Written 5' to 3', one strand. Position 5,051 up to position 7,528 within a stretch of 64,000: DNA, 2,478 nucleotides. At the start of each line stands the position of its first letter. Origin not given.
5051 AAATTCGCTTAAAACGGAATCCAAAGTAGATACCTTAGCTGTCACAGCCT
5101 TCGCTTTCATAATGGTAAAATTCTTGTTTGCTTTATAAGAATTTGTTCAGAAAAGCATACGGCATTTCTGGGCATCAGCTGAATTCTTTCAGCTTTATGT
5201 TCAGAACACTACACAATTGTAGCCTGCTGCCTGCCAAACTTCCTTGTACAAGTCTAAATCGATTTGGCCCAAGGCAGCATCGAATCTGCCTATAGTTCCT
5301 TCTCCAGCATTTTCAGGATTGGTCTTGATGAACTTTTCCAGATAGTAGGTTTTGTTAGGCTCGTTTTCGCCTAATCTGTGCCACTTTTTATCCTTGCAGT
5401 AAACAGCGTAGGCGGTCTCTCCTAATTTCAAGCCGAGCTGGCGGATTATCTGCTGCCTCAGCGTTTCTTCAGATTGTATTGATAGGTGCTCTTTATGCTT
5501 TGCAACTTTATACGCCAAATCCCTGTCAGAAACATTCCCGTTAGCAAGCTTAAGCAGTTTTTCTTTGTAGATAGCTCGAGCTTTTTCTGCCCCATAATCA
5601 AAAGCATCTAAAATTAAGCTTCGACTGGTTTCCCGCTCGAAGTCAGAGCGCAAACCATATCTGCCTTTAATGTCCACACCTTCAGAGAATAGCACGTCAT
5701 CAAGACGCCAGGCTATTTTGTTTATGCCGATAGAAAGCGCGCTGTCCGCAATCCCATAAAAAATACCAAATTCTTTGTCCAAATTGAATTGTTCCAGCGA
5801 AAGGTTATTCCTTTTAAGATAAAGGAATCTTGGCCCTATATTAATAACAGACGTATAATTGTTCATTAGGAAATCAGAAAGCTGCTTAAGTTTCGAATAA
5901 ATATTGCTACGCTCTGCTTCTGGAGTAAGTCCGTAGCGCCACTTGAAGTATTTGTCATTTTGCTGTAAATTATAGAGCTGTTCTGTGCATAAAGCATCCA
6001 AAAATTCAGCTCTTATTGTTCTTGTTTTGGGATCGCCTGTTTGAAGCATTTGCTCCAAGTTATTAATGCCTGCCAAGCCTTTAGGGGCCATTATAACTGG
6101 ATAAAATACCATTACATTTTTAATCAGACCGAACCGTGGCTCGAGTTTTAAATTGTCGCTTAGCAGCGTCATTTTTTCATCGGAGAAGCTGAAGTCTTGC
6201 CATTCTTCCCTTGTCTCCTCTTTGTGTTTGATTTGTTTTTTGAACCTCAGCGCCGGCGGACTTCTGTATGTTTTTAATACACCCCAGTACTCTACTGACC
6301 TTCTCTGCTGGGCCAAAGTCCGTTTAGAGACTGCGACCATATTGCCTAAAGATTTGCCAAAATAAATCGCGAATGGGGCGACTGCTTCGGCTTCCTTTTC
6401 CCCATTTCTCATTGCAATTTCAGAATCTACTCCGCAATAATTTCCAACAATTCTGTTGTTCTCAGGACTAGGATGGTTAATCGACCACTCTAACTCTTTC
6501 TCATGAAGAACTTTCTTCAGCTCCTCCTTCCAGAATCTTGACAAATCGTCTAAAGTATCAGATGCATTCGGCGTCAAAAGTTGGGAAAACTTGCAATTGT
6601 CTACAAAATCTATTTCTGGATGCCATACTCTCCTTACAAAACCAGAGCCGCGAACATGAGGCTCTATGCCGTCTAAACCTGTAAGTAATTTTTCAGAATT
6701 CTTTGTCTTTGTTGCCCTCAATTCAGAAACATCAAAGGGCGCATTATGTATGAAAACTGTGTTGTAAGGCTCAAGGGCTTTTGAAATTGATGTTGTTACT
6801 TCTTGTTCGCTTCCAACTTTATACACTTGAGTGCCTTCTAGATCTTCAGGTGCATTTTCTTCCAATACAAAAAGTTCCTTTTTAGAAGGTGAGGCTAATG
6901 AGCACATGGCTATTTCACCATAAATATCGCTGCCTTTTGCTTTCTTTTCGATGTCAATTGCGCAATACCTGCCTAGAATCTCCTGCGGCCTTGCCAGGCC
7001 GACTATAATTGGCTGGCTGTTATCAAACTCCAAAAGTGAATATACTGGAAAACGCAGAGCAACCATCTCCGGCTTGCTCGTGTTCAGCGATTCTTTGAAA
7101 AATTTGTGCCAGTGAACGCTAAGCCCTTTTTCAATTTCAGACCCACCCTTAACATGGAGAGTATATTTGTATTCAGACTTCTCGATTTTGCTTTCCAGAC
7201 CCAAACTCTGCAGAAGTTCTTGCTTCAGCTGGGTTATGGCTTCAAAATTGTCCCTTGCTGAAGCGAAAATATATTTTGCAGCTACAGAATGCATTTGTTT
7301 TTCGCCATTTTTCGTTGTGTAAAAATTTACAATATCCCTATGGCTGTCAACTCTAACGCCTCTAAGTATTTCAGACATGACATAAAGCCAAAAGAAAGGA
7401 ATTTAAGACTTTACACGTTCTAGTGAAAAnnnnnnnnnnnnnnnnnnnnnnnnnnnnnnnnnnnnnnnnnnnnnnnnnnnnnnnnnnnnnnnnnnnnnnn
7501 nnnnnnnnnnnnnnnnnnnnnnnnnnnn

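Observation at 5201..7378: PolB homolog that keeps the 3'-5' exonuclease motifs but has lost polymerase catalytic aspartates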

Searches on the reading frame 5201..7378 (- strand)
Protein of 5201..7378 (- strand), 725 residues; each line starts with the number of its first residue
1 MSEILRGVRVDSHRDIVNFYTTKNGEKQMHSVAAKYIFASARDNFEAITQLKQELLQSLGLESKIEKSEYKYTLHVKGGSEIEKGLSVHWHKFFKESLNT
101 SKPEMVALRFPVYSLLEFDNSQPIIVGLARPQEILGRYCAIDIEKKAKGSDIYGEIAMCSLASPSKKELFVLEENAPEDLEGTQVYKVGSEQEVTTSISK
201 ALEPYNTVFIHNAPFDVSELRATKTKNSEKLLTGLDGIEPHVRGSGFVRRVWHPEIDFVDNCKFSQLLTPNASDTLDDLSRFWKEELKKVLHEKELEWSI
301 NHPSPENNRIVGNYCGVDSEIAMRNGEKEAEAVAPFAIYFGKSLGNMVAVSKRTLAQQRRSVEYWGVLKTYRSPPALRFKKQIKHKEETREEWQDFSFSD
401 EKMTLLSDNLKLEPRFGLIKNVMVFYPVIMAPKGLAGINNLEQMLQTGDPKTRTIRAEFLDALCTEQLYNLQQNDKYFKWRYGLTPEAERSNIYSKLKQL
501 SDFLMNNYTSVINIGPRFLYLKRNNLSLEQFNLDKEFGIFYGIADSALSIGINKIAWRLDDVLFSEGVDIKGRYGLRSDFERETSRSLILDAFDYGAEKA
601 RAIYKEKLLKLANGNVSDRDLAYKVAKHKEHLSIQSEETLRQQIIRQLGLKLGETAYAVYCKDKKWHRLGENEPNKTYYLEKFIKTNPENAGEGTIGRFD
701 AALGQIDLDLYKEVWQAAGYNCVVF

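Call 3: search_protein_families(library=pfam, proteins=[window:5201-7378:-], max_evalue=10)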
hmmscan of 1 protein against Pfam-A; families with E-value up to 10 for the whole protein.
window:5201-7378:- (725 aa): 0 families

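Call 4: search_solved_structures(query=window:5201-7378:-, max_evalue=10, show_alignments=3)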
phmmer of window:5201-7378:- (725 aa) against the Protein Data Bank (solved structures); distinct sequences matched with E-value up to 10: 0.

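Call 5: search_protein_families(library=ncbifam, proteins=[window:5201-7378:-], max_evalue=10)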
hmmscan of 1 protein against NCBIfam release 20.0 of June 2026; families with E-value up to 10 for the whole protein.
window:5201-7378:- (725 aa): 0 families

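Call 6: find_homologous_proteins(query=window:5201-7378:-, max_evalue=0.001)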
Query window:5201-7378:- (725 aa): 2 proteins with E <= 0.001 among 8000 candidates.
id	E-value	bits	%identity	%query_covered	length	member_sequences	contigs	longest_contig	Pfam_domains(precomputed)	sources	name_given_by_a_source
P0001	0.0e+0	1554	94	100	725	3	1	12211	-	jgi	jgi:hypothetical protein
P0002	1.1e-295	1000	62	99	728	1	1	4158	-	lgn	-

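Call 16: find_encoding_contigs(protein=P0001, flank=10000, max_places=4)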
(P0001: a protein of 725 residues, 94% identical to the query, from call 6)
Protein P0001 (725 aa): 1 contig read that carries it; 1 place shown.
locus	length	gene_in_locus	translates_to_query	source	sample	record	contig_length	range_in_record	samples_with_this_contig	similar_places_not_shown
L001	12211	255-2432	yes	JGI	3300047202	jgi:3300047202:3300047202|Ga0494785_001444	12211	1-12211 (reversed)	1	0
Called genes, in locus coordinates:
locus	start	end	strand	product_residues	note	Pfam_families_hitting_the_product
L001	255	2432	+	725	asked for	-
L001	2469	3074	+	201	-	-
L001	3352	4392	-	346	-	PF00348:polyprenyl_synt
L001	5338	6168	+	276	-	PF01261:AP_endonuc_2, PF03851:UvdE (weak)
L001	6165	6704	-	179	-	-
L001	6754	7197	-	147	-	PF13302:Acetyltransf_3 (weak), PF00583:Acetyltransf_1, PF13673:Acetyltransf_10 (weak), PF13508:Acetyltransf_7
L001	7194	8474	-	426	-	PF01336:tRNA_anti-codon, PF00152:tRNA-synt_2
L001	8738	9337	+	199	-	PF00069:Pkinase, PF01163:RIO1, PF03109:ABC1, PF06293:Kdo, PF07714:PK_Tyr_Ser-Thr (weak), PF01636:APH (weak)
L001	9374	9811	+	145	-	PF08069:Ribosomal_S13_N, PF00312:Ribosomal_S15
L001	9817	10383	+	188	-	PF01015:Ribosomal_S3Ae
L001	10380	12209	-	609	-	?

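Call 17: find_encoding_contigs(protein=P0002, flank=10000, max_places=4)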
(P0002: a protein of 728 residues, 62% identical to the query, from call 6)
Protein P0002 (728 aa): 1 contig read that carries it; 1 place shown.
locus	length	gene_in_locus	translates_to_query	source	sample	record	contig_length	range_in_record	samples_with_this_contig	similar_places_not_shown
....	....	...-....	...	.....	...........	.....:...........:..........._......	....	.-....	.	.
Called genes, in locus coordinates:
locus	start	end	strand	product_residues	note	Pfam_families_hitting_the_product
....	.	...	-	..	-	?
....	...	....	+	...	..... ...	-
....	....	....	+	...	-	-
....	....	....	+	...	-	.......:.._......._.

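Call 19: search_protein_families(library=phrogs, proteins=[window:5201-7378:-], max_evalue=1)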
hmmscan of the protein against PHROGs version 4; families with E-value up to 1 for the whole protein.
window:5201-7378:- (725 aa): 0 families

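Call 21: predict_structure(alignment_id=A1)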
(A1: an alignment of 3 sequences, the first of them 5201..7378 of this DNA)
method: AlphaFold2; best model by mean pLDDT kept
length: 725 residues; sequences in the alignment: 3
mean_pLDDT: 32.6   pTM: 0.22
mean pLDDT of the five models: 32.6, 30.2, 29.9, 29.5, 28.6
residues with pLDDT >= 90: 0; 70-90: 0; 50-70: 5; < 50: 720
segments of 3 or more residues with pLDDT < 50: 1-490, 499-725
pLDDT, mean of each block of 10 residues (from residue 1): 27 32 35 30 35 40 33 33 31 28 23 26 25 29 34 32 31 36 37 42 40 34 28 25 22 21 24 28 32 36 32 30 31 27 26 27 28 26 30 28 30 26 27 37 43 42 45 41 43 50 43 33 31 28 26 26 26 27 29 28 33 34 36 35 42 42 45 40 34 31 35 41 37
secondary structure, 60 per line:
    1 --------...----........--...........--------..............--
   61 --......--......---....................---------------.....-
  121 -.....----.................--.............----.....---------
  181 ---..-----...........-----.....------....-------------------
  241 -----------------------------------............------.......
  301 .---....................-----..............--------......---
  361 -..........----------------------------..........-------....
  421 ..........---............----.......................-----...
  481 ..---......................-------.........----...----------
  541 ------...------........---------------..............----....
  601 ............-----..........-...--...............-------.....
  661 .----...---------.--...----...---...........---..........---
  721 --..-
elements in order (helices of 4 or more, strands of 3 or more residues): E9-11 E16-23 E26-33 H45-58 E63-68 E71-76 H80-99 E115-119 E122-126 H131-137 E138-147 E150-162 E167-171 H191-201 E207-211 H218-221 H276-287 H294-301 H305-324 H330-343 H352-357 H362-371 H400-409 H417-430 H434-445 H450-472 H478-482 H486-507 H515-523 H556-563 H579-592 H597-612 H618-627 H634-648 E656-661 E666-668 H694-704 H708-717

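Call 24: search_protein_representatives(alignment_id=A1)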
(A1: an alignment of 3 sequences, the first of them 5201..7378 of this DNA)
Query: 3 sequences, 725 profile positions. Proteins with E-value up to 0.001 (for the whole library): 33; up to 1e-10: 23; up to 1e-30: 5. The best 33 are listed.
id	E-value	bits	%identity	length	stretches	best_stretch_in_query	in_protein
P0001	0.0e+00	1593.3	-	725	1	1-725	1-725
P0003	4.4e-58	213.8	-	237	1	493-716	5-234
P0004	4.5e-57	210.4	-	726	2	1-496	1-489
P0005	2.8e-54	201.2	-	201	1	2-192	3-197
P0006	2.3e-46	175.0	-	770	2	29-473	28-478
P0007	2.0e-30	122.3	-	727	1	6-660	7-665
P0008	1.3e-29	119.6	-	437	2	477-704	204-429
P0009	1.2e-28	116.5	-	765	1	15-686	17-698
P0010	8.2e-26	107.1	-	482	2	485-688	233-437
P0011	1.4e-24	103.0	-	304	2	477-699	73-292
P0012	2.5e-22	95.5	-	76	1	650-725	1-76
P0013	1.7e-17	79.5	-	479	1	61-428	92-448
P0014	2.7e-17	78.9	-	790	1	211-689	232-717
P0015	2.8e-17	78.8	-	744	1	68-664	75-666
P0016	2.1e-16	76.0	-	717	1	50-655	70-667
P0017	4.2e-16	75.0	-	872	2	445-588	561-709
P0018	3.1e-15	72.1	-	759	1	98-622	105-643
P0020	7.0e-14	67.6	-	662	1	185-659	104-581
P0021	2.2e-13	66.0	-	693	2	371-687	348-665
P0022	4.1e-13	65.1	-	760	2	109-482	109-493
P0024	1.7e-11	59.8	-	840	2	220-575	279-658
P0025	9.7e-10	53.9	-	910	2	478-643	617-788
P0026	1.4e-08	50.1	-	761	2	268-661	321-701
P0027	1.8e-08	49.8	-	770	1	57-656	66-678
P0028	3.7e-08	48.7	-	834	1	101-382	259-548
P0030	2.4e-07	46.0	-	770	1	208-662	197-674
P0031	4.2e-07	45.2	-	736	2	509-661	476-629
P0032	8.7e-07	44.2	-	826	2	478-649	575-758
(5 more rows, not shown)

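Call 26: search_protein_families(library=pfam, alignment_id=A2, max_evalue=0.01)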
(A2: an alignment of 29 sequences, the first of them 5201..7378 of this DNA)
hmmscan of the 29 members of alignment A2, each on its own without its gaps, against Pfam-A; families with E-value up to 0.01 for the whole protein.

A. member 1, window:5201-7378:- (725 aa): 0 families

B. families by the number of members that match (of 29 scanned): 3 families
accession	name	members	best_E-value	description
PF03104.25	DNA_pol_B_exo1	5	8.9e-12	DNA polymerase family B, exonuclease domain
PF13482.12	RNase_H_2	1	3.7e-07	RNase_H superfamily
PF01047.28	MarR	1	0.0017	MarR family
